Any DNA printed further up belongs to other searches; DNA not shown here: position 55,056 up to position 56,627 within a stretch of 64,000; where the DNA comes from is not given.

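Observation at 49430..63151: Hexuronate operon with a non-canonical enzyme set: uxaC and kduI/kduD present, uxaA/uxaB/uxuA absent, a GatZ/UxaE-like TIM-barrel gene, and duplicated KDG-kinase-like genes.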

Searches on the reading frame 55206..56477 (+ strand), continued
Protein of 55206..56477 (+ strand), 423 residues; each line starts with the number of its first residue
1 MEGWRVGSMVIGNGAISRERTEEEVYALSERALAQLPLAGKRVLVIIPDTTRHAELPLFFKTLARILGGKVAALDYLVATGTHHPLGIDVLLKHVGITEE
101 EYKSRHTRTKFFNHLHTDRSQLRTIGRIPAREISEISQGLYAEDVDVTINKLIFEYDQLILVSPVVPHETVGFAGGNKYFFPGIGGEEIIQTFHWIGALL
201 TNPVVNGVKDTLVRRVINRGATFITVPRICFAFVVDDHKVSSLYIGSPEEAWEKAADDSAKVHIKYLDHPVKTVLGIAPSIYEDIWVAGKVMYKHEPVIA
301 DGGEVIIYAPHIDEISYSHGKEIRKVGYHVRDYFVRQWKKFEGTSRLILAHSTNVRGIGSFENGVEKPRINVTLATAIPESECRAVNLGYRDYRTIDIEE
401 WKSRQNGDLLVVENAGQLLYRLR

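Call 57: search_solved_structures(query=A1, max_evalue=0.001, show_alignments=5)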
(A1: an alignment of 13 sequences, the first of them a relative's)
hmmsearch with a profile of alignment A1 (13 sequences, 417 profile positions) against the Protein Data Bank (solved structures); distinct sequences matched with E-value up to 0.001: 8.
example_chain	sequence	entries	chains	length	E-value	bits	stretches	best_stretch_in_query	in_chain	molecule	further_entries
4nar_A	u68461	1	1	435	3.4e-88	299.8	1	12-416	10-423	Putative uronate isomerase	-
2yjg_A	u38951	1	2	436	1.6e-15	60.4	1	20-302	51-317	LACTATE RACEMASE APOPROTEIN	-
8ezf_B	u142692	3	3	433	3.4e-08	36.3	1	20-301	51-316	Lactate racemase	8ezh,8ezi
5huq_A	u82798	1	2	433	1e-07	34.7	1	20-301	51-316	Lactate racemization operon protein LarA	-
6c1w_A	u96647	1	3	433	1e-07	34.7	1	20-301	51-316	Lactate racemase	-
6d6z_A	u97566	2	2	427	1.4e-07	34.3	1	131-302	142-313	Malate racemase Mar2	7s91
9eid_A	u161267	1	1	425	8.5e-05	25.1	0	136-302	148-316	A broad-substrate spectrum lactate racemase A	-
9eia_A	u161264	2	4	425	8.5e-05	25.1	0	136-302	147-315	A broad-substrate spectrum lactate racemase A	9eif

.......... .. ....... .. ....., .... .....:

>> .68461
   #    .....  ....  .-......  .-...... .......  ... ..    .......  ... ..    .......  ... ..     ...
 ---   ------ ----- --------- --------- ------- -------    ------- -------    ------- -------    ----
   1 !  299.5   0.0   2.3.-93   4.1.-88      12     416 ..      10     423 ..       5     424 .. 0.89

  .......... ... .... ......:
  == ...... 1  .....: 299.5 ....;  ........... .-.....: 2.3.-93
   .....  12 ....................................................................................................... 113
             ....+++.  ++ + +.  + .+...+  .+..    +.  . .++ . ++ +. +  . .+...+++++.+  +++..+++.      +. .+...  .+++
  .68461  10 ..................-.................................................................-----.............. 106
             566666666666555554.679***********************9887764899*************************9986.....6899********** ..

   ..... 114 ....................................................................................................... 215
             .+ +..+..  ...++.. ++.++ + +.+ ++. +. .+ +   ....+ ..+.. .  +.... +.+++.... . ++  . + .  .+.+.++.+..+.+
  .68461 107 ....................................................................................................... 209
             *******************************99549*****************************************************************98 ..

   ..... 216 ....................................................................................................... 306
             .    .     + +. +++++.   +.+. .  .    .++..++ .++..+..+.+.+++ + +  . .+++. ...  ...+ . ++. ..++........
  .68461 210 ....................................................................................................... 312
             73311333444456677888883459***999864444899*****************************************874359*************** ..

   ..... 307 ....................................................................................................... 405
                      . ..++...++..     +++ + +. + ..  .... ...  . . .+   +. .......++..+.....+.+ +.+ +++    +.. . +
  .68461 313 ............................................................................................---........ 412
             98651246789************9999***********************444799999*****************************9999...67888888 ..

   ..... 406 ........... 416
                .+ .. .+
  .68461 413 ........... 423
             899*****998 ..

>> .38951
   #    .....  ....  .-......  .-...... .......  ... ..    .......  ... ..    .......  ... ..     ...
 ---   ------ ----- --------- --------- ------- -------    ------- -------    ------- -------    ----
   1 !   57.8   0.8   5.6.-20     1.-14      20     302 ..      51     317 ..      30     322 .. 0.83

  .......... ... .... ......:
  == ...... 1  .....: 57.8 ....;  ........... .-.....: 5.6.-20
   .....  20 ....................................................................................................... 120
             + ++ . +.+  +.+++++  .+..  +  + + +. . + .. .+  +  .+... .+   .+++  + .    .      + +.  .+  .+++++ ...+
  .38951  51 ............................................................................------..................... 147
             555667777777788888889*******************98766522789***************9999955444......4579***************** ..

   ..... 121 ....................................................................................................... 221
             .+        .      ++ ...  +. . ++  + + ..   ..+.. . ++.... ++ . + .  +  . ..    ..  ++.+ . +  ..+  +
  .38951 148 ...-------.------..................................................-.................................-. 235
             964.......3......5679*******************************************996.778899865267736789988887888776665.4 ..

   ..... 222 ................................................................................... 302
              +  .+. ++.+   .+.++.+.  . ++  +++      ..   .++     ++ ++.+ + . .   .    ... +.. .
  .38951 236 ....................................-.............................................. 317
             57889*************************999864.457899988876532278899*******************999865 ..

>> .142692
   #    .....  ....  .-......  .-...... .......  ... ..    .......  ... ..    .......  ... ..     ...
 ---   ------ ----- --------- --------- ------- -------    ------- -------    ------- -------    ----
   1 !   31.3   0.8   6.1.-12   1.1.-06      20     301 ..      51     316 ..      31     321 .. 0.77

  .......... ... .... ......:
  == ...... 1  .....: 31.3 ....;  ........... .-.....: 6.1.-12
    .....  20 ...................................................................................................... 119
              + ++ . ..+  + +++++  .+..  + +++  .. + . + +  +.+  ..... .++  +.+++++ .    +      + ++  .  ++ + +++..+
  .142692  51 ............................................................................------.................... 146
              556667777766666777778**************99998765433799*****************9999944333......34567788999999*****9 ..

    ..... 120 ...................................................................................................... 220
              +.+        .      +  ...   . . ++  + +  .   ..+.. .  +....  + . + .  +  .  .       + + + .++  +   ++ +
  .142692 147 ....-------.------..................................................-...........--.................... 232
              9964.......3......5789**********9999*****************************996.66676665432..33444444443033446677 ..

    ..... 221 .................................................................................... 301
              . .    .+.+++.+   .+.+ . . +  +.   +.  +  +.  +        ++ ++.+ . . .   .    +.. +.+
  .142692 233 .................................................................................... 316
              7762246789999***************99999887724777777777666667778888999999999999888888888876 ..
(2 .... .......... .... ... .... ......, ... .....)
